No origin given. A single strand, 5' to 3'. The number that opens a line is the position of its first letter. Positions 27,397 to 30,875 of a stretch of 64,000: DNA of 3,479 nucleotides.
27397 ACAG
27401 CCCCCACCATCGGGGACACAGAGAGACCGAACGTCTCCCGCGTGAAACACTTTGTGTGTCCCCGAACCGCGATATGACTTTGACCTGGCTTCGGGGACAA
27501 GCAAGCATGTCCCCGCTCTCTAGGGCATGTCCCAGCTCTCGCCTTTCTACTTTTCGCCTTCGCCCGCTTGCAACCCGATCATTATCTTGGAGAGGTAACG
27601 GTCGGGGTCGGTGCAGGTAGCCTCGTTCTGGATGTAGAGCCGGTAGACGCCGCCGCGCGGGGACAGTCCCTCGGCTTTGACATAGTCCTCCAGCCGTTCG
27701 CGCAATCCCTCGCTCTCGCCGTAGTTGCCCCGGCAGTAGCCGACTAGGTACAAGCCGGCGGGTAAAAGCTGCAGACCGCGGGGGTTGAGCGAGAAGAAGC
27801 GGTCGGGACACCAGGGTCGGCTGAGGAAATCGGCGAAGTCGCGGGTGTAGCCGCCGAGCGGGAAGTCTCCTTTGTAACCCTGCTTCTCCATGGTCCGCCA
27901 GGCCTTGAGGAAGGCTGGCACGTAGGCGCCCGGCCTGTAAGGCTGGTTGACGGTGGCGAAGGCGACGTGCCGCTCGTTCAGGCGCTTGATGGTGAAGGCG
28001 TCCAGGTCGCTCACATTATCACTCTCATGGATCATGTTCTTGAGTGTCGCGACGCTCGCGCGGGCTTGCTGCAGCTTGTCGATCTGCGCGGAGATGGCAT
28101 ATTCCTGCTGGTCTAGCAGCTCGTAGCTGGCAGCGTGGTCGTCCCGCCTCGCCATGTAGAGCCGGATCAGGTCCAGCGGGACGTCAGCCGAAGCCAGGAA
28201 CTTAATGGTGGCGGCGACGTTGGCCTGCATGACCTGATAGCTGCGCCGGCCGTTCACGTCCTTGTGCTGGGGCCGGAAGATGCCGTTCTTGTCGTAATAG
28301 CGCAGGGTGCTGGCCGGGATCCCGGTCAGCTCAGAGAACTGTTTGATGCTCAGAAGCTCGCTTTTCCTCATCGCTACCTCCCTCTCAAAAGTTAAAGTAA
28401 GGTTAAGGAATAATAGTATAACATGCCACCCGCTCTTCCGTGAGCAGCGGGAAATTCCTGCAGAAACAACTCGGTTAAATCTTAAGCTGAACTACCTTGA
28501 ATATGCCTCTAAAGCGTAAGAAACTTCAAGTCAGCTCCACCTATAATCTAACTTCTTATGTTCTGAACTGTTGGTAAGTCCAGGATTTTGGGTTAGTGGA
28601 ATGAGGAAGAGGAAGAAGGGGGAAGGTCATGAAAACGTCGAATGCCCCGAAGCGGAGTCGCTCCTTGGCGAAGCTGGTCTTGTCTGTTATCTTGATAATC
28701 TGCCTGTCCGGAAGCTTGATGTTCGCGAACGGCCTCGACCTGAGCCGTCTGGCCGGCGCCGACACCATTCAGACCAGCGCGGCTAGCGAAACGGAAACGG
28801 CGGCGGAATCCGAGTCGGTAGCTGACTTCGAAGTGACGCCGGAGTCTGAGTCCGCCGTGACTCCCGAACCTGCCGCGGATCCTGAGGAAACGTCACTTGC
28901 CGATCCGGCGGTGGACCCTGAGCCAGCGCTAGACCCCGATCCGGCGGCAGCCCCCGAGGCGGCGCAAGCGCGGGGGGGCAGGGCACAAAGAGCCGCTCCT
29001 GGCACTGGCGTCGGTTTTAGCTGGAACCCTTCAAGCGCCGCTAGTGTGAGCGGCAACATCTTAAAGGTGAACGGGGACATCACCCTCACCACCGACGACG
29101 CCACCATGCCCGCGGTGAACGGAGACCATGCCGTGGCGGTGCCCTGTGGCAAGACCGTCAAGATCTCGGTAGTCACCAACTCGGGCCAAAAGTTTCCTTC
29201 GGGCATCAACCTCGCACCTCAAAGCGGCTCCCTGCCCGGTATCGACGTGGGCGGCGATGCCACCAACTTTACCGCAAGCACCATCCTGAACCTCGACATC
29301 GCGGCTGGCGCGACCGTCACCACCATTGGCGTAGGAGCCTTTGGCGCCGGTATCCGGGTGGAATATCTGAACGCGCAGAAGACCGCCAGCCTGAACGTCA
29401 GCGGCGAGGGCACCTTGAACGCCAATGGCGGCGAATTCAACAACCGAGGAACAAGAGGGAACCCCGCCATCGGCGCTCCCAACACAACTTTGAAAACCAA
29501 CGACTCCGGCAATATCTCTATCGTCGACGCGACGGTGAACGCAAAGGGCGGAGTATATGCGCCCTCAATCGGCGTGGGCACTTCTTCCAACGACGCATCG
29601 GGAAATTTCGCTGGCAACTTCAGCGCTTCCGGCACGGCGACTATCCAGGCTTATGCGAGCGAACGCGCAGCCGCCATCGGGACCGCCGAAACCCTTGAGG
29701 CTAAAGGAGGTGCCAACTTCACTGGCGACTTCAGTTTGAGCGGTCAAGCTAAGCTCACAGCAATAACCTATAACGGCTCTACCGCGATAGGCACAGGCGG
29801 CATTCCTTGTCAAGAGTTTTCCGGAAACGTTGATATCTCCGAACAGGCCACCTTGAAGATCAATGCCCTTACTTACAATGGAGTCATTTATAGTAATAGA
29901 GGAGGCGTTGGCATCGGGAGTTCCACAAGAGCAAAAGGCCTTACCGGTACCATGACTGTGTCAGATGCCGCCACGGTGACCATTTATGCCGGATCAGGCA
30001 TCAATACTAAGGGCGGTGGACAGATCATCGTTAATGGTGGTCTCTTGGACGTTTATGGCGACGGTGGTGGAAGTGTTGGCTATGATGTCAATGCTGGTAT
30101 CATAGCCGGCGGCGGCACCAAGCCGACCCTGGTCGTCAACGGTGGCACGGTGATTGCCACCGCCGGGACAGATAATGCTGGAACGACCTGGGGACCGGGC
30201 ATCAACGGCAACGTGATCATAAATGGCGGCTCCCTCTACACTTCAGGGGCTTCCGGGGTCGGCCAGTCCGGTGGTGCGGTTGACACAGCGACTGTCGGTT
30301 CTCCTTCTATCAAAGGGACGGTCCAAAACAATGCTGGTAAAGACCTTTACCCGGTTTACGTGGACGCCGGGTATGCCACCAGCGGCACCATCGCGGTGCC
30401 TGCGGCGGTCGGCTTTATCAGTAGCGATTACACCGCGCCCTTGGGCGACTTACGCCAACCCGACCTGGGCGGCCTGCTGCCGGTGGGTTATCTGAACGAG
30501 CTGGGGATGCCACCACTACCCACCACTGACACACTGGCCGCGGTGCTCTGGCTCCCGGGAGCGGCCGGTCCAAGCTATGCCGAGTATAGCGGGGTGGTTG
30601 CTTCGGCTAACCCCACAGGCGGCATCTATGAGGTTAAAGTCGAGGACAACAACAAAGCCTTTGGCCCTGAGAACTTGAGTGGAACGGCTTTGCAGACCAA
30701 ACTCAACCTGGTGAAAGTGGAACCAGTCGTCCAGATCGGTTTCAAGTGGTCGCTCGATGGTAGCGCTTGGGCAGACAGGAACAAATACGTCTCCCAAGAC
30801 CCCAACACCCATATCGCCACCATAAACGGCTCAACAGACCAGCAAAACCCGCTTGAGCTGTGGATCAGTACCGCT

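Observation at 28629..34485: Undescribed ~570-660 aa surface-protein module repeated at least 7 times in three giant paralogues within 64 kb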

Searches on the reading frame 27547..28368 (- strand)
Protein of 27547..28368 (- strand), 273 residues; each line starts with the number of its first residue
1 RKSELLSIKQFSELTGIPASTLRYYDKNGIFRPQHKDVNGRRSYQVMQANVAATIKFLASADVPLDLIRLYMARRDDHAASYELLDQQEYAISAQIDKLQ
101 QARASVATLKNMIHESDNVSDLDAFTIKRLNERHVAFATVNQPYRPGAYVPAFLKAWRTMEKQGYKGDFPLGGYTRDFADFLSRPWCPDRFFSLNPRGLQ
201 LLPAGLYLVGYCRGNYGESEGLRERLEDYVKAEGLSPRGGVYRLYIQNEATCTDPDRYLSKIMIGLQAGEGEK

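Call 20: search_protein_families(library=pfam, proteins=[window:27547-28368:-], max_evalue=0.01)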
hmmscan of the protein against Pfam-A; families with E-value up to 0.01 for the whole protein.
window:27547-28368:- (273 aa): 2 families
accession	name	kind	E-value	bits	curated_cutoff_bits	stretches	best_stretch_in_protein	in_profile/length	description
PF13411.12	MerR_1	-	1e-12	48.4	21.6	1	7-73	2-67/69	MerR HTH family regulatory protein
PF00376.29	MerR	-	8.3e-12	45.2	28.2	1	7-44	1-38/38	MerR family regulatory protein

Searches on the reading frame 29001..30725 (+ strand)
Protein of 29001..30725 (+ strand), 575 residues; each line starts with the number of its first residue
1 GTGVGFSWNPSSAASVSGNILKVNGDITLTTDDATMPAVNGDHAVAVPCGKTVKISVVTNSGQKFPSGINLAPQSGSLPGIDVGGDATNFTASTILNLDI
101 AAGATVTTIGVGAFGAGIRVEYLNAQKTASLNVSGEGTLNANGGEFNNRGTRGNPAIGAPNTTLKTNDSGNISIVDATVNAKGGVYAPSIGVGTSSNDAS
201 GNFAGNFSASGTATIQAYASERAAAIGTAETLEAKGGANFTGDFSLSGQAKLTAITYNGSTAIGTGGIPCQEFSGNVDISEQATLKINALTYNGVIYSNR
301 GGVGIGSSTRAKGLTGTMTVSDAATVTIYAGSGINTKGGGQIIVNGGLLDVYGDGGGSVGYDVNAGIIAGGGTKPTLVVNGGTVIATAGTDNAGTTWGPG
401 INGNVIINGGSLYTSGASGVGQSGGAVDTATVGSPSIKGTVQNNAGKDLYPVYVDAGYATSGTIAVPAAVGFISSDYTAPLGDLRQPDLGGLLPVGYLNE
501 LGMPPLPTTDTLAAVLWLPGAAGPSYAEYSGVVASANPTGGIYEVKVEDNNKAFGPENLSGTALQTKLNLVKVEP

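Call 23: search_protein_families(library=pfam, proteins=[window:29001-30725:+], max_evalue=10)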
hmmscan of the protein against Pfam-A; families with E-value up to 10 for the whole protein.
window:29001-30725:+ (575 aa): 0 families
